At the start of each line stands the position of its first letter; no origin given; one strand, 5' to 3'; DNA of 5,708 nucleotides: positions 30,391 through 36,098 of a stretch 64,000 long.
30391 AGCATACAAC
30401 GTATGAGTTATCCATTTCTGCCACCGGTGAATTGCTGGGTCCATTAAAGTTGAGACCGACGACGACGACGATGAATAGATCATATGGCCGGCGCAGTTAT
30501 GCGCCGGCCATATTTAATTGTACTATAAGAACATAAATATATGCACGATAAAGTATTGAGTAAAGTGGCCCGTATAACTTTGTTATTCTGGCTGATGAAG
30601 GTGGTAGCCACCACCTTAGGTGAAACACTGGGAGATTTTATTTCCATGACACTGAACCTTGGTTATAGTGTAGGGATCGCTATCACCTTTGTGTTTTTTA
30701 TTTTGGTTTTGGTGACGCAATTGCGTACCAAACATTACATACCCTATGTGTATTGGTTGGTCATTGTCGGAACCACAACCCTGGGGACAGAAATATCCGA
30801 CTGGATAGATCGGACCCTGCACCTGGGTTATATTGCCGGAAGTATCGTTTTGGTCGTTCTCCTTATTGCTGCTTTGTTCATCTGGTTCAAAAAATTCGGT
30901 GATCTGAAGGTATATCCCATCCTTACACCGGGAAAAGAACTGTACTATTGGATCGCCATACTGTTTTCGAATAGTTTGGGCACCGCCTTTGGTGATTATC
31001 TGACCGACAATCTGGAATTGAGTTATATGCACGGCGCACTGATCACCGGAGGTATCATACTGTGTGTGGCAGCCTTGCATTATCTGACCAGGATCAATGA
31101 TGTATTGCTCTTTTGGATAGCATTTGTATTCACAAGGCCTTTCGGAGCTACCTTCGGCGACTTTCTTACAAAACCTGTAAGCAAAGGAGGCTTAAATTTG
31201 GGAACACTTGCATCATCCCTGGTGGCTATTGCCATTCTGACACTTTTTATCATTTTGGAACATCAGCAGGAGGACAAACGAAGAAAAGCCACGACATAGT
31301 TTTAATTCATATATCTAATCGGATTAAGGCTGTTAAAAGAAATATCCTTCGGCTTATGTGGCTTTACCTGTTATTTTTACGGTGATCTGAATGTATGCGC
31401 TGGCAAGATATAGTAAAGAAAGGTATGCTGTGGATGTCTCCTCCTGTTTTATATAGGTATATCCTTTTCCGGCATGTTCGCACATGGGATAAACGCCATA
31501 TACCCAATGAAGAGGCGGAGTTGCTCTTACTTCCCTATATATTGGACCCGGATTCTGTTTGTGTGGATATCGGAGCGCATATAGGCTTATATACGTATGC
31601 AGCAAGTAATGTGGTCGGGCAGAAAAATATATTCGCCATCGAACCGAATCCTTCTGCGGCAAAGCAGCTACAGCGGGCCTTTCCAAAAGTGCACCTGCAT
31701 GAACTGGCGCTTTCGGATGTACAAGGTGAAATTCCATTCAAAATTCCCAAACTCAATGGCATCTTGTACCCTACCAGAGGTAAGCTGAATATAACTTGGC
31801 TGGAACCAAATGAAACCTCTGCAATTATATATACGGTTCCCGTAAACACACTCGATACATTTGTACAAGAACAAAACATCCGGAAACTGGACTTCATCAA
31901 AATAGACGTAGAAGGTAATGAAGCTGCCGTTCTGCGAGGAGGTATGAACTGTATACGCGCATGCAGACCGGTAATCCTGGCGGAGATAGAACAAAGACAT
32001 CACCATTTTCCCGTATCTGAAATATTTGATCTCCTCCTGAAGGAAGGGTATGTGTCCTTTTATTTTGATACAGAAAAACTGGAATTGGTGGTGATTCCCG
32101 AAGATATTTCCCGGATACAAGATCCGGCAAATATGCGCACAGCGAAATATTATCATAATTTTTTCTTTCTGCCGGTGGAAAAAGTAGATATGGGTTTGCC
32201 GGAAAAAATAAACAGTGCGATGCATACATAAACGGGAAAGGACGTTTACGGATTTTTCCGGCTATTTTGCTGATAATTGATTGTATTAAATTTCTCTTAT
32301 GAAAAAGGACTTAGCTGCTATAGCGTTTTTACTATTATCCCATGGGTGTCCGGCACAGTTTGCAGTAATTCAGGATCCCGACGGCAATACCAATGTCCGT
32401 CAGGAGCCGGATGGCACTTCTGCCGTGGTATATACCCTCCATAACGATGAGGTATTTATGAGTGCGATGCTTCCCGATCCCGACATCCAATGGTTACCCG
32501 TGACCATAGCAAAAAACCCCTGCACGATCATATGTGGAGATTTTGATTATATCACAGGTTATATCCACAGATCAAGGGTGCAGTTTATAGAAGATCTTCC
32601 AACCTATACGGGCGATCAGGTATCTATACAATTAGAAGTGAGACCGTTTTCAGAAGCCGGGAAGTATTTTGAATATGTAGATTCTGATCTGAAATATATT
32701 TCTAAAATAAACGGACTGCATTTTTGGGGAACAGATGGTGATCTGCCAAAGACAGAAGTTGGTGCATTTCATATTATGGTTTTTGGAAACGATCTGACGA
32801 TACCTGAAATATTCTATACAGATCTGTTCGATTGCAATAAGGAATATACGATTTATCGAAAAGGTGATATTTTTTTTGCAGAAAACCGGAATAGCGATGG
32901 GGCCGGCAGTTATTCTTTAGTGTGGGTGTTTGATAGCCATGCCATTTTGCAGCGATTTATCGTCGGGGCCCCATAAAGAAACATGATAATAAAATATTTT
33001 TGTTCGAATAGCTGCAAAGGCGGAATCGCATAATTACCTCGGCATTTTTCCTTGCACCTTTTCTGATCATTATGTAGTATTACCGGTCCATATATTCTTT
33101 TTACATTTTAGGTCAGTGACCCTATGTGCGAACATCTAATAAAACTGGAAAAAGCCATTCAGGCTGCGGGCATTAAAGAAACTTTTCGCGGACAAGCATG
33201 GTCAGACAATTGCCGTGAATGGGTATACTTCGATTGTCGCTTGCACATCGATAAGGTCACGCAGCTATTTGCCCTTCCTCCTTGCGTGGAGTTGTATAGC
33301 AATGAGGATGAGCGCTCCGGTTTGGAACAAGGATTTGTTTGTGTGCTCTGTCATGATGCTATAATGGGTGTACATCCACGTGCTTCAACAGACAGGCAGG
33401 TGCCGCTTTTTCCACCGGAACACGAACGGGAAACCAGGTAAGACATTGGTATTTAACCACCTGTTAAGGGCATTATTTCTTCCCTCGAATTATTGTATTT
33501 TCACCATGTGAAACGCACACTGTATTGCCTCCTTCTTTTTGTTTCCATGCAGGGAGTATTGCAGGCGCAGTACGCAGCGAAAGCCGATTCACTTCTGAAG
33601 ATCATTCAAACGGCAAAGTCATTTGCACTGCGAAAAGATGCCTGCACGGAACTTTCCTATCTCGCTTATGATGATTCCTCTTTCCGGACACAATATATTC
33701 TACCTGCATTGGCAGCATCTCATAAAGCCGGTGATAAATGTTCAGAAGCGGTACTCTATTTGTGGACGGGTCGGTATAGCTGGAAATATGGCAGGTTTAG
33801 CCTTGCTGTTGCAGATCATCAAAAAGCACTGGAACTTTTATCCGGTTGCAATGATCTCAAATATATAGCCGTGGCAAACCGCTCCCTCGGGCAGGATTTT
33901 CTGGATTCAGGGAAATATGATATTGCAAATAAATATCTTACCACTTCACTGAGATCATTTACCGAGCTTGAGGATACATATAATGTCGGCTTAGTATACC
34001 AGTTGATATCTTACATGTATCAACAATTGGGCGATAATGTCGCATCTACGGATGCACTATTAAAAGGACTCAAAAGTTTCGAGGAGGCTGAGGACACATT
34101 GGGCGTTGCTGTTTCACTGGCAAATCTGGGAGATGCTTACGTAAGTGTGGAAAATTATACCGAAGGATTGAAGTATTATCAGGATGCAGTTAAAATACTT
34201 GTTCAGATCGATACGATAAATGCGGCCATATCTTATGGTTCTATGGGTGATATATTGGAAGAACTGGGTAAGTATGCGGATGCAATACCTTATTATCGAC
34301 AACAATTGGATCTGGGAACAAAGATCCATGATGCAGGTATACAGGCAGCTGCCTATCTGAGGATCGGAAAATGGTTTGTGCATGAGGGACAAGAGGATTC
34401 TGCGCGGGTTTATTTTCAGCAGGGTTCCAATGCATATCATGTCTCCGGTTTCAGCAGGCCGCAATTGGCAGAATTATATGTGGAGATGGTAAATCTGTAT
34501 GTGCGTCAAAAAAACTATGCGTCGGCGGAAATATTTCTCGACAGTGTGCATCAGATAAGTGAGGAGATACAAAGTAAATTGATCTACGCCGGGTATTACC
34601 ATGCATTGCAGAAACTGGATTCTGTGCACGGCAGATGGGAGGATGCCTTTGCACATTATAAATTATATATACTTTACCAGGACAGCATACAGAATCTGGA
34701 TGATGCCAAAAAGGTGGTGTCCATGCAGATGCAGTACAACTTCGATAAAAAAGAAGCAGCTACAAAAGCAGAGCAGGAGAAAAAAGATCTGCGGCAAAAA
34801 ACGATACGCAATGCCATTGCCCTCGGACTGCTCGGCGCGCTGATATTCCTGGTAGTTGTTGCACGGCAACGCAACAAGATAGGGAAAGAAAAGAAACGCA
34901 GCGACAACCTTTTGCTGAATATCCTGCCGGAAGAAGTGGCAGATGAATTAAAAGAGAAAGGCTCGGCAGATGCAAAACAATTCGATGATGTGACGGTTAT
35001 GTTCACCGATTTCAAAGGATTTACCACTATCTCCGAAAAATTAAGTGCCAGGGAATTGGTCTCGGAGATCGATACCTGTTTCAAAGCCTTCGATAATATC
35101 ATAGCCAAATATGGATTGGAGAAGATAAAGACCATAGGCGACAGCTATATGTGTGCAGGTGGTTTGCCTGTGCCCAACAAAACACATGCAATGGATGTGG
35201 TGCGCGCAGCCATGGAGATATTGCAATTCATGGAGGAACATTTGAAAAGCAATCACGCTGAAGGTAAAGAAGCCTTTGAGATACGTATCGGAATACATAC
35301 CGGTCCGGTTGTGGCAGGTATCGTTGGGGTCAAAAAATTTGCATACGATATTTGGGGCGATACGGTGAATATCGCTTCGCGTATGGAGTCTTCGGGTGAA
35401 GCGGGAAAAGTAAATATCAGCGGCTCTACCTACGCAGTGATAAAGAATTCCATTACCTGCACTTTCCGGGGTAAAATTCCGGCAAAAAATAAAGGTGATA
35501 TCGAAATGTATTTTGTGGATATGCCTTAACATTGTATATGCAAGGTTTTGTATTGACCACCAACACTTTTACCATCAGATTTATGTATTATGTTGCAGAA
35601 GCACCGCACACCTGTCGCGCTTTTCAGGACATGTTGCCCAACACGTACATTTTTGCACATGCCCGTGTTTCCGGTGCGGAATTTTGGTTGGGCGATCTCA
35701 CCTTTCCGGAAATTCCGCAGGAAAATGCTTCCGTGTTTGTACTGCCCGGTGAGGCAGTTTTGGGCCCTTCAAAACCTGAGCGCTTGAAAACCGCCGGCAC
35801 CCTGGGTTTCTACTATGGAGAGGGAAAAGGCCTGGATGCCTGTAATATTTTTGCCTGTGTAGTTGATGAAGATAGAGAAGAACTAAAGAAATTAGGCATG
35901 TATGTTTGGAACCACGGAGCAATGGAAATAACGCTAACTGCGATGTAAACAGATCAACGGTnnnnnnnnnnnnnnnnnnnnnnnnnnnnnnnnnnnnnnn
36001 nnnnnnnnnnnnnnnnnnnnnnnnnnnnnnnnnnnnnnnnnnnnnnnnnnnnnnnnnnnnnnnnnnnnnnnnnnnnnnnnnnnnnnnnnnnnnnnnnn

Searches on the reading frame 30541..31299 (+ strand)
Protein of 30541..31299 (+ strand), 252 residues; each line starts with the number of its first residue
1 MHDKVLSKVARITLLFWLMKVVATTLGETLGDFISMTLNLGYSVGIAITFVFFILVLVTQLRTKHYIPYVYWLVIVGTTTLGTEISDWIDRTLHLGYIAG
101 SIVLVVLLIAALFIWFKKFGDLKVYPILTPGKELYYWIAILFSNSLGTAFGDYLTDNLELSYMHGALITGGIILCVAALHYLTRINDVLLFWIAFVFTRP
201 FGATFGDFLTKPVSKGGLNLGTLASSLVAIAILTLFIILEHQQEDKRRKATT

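Call 41: search_protein_families(library=pfam, proteins=[window:30541-31299:+], max_evalue=0.00001)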
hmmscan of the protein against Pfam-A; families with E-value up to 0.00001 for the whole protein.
window:30541-31299:+ (252 aa): 1 family
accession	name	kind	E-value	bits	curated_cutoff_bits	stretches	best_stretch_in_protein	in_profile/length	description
PF03988.17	DUF347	-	1.4e-60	201.8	28.2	4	15-66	1-52/52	Repeat of Unknown Function (DUF347)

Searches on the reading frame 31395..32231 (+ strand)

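Call 41: search_protein_families(library=pfam, proteins=[window:31395-32231:+], max_evalue=0.00001)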
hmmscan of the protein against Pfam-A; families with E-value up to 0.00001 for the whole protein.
window:31395-32231:+ (278 aa): 1 family
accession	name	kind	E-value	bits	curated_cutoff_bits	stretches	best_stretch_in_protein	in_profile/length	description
PF05050.19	Methyltransf_21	-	8.7e-26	91.5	22.7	1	58-220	1-172/173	Methyltransferase FkbM domain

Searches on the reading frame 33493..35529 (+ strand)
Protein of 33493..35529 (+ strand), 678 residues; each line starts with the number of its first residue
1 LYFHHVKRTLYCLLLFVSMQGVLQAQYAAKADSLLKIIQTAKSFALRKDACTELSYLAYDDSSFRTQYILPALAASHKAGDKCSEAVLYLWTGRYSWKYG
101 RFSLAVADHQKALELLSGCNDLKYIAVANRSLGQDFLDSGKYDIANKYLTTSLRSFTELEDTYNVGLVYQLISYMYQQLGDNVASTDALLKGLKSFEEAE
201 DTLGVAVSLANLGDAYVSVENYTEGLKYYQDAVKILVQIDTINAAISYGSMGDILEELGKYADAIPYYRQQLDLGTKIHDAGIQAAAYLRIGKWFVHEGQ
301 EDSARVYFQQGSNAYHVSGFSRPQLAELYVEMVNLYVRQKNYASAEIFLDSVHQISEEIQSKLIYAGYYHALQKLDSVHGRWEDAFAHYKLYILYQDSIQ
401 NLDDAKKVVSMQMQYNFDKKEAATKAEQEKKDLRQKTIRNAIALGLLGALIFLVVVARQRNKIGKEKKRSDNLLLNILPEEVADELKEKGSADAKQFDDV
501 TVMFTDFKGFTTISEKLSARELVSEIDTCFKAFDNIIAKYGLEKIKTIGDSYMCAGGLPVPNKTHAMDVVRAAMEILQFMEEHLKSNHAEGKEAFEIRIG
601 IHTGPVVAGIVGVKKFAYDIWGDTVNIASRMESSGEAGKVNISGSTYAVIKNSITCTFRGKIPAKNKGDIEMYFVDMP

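Call 41: search_protein_families(library=pfam, proteins=[window:33493-35529:+], max_evalue=0.00001)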
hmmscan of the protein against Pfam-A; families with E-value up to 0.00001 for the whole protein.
window:33493-35529:+ (678 aa): 9 families
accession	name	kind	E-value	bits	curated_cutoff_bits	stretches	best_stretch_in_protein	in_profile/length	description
PF00211.25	Guanylate_cyc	-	2.7e-58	197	21.9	1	494-675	3-181/183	Adenylate and Guanylate cyclase catalytic domain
PF13424.12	TPR_12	-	1.1e-22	80.4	30.1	1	244-314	2-74/77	Tetratricopeptide repeat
PF00515.34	TPR_1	-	8.1e-10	38.5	27.8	0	245-270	1-26/34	Tetratricopeptide repeat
PF13181.12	TPR_8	-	1.3e-09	37.9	25.7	0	247-274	3-30/34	Tetratricopeptide repeat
PF07719.23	TPR_2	-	6.8e-09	35.6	27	0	249-270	5-26/34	Tetratricopeptide repeat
PF13374.12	TPR_10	-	1.6e-08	34.7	27.5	0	205-235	1-31/42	Tetratricopeptide repeat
PF13176.12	TPR_7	-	1.7e-06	28.1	27.9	0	248-274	2-28/36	Tetratricopeptide repeat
PF13432.12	TPR_16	-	2.6e-06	28.2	32.7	0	212-270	3-56/65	Tetratricopeptide repeat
PF13428.12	TPR_14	-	2.6e-06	28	23.5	0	251-275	7-31/44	Tetratricopeptide repeat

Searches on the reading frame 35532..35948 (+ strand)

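Call 41: search_protein_families(library=pfam, proteins=[window:35532-35948:+], max_evalue=0.00001)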
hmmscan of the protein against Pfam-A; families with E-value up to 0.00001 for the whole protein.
window:35532-35948:+ (138 aa): 1 family
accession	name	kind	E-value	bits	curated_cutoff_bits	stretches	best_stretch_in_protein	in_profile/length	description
PF12903.12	DUF3830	-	1.8e-11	44.6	26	1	14-136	9-142/143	Protein of unknown function (DUF3830)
